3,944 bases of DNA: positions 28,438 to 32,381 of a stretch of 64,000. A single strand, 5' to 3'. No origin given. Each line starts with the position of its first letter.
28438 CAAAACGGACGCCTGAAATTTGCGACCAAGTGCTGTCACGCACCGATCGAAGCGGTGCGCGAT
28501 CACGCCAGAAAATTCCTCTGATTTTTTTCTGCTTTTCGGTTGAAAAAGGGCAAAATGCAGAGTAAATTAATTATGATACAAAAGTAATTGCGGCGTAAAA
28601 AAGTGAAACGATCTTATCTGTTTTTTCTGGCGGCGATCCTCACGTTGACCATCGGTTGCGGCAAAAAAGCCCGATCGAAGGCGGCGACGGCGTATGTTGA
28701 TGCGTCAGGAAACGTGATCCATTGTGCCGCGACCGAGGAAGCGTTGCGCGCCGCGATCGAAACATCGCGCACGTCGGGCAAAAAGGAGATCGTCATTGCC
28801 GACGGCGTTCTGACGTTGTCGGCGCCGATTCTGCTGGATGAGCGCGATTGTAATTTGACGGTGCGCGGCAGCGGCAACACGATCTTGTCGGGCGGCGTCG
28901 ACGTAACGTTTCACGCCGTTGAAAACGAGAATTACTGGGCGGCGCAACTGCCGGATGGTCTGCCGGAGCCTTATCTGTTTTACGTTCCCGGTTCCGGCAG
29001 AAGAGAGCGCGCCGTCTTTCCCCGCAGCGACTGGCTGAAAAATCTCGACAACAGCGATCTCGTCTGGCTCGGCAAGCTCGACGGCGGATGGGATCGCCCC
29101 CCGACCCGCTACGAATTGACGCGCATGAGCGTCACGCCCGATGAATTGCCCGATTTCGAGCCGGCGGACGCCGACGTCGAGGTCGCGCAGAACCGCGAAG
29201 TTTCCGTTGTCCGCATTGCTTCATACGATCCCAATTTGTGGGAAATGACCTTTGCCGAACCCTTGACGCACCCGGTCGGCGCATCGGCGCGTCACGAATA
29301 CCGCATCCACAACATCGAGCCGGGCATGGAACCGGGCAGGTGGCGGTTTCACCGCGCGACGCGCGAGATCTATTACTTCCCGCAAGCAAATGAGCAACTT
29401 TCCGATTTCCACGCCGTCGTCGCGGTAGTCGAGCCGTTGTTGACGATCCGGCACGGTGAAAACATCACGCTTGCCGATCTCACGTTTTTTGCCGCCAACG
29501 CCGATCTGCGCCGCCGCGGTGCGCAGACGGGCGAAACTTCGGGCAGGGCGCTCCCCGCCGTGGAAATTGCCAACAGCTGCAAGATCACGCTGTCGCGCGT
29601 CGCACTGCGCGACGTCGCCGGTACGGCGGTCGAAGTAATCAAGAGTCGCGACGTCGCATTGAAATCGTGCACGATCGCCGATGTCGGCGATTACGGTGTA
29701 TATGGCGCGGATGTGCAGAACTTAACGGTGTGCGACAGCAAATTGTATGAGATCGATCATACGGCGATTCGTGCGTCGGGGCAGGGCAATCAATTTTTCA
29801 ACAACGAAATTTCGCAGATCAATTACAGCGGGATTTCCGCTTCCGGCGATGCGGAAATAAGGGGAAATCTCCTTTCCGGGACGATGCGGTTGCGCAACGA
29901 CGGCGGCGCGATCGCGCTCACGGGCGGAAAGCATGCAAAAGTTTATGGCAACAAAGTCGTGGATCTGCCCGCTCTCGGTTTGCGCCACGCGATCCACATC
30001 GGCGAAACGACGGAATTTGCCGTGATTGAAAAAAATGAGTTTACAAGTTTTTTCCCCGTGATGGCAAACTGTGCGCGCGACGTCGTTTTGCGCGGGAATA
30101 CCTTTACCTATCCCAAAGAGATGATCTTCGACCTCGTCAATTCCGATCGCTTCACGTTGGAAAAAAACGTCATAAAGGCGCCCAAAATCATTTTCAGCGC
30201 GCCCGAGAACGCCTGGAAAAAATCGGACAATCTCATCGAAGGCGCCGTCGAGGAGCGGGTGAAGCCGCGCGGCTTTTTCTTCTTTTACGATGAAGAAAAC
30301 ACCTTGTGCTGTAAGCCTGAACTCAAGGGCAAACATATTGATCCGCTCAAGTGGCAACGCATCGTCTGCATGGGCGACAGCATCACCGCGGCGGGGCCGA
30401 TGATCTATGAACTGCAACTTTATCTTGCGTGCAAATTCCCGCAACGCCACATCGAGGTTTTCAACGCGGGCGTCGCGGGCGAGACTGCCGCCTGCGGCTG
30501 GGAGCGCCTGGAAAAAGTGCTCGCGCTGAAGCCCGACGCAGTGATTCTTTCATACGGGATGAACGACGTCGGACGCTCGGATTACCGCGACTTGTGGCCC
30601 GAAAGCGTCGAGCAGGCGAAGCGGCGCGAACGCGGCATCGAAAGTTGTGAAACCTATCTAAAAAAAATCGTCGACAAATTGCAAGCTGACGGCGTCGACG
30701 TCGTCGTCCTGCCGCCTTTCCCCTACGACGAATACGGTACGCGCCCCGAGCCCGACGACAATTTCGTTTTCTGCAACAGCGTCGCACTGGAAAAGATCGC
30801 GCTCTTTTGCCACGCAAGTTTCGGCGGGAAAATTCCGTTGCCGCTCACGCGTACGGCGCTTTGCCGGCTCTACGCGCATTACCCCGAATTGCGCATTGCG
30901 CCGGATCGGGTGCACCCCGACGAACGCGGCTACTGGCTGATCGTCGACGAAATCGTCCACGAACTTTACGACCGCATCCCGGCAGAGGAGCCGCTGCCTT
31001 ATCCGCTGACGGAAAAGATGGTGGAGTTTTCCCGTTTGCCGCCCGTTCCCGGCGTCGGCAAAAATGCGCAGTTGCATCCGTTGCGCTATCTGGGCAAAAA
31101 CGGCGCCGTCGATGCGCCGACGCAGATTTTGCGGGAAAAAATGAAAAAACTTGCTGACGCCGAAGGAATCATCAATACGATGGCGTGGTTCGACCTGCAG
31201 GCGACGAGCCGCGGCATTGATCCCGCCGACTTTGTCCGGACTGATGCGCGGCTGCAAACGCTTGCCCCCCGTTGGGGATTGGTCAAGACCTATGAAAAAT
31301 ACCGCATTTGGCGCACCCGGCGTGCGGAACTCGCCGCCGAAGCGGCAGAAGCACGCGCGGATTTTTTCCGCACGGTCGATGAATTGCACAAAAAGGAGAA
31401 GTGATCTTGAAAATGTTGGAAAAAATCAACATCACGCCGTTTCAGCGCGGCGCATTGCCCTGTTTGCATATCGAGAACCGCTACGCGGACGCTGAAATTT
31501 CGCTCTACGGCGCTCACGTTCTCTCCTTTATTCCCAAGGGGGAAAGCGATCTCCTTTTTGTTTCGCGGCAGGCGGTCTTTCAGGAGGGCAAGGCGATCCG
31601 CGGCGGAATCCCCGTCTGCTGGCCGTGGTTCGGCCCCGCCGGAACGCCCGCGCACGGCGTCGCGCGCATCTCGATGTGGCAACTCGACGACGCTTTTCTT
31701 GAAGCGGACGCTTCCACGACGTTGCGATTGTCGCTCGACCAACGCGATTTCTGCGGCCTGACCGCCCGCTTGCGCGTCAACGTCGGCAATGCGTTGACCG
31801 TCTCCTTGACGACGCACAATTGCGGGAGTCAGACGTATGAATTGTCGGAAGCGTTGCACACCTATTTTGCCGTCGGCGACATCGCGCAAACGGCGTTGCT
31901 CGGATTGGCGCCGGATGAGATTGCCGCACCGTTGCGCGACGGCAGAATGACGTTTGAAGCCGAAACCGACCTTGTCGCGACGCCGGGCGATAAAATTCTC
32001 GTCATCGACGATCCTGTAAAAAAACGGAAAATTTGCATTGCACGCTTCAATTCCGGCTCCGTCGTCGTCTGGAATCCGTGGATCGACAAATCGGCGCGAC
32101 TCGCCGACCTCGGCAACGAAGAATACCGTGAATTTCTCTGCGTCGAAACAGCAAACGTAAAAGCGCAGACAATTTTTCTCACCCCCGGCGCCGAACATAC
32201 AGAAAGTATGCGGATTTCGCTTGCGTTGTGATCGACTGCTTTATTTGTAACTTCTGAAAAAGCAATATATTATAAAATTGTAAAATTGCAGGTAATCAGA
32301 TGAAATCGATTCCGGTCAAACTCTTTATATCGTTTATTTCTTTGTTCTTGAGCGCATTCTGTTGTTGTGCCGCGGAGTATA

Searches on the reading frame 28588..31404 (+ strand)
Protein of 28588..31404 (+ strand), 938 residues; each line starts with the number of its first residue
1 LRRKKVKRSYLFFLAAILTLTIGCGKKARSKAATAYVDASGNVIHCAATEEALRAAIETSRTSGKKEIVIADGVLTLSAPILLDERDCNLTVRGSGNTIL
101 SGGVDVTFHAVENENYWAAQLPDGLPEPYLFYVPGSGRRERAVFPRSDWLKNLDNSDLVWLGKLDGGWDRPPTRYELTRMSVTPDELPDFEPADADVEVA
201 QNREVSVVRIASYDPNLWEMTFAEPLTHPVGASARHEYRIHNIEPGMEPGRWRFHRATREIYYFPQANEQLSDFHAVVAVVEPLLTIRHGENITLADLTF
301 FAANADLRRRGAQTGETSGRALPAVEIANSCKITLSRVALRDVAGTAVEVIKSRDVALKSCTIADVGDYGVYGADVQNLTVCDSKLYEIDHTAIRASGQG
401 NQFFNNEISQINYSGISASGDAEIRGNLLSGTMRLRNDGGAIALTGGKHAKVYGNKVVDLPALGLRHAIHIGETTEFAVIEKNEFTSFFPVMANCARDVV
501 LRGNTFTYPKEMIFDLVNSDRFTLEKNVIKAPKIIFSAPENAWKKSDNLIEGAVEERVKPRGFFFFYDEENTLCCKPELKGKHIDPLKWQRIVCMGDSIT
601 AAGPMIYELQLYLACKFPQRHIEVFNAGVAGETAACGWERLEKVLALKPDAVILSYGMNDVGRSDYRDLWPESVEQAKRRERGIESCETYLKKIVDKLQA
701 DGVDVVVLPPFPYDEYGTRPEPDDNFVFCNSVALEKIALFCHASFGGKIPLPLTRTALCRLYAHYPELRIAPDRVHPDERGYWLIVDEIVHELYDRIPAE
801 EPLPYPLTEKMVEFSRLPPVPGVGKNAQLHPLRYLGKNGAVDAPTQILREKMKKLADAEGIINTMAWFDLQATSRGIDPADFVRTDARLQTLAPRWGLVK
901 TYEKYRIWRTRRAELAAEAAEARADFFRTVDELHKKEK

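Call 11: search_protein_families(library=pfam, proteins=[window:28588-31404:+], max_evalue=0.01)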
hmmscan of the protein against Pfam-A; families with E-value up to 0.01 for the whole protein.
window:28588-31404:+ (938 aa): 4 families
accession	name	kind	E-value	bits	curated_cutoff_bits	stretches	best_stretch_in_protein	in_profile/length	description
PF13229.12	Beta_helix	-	4.6e-18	65.8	25.9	2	370-529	2-158/158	Right handed beta helix region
PF13472.12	Lipase_GDSL_2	-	3e-14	54.4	32.9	1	594-783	1-177/178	GDSL-like Lipase/Acylhydrolase family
PF05048.19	NosD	-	2.5e-06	27.5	23.6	0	326-432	64-173/212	Periplasmic copper-binding protein (NosD)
PF00657.28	Lipase_GDSL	-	6.4e-06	26.9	23.6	1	592-701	1-120/208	GDSL-like Lipase/Acylhydrolase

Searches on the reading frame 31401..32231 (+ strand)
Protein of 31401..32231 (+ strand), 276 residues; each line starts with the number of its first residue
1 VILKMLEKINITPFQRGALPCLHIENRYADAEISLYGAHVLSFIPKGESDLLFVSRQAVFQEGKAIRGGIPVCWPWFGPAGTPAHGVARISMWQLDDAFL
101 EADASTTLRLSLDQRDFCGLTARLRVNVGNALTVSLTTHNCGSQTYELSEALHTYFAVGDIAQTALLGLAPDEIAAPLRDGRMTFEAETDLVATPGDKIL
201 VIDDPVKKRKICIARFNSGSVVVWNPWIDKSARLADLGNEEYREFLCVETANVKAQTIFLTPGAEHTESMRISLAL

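Call 11: search_protein_families(library=pfam, proteins=[window:31401-32231:+], max_evalue=0.01)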
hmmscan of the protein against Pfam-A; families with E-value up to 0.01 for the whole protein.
window:31401-32231:+ (276 aa): 1 family
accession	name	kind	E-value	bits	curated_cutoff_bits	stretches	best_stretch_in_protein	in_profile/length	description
PF01263.26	Aldose_epim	-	7.6e-33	114.6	27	1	21-273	2-299/299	Aldose 1-epimerase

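Call 17: find_encoding_contigs(protein=window:31401-32231:+, flank=10000, max_places=6)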
Protein window:31401-32231:+ (276 aa): no gene with exactly this product is on record in the collection.
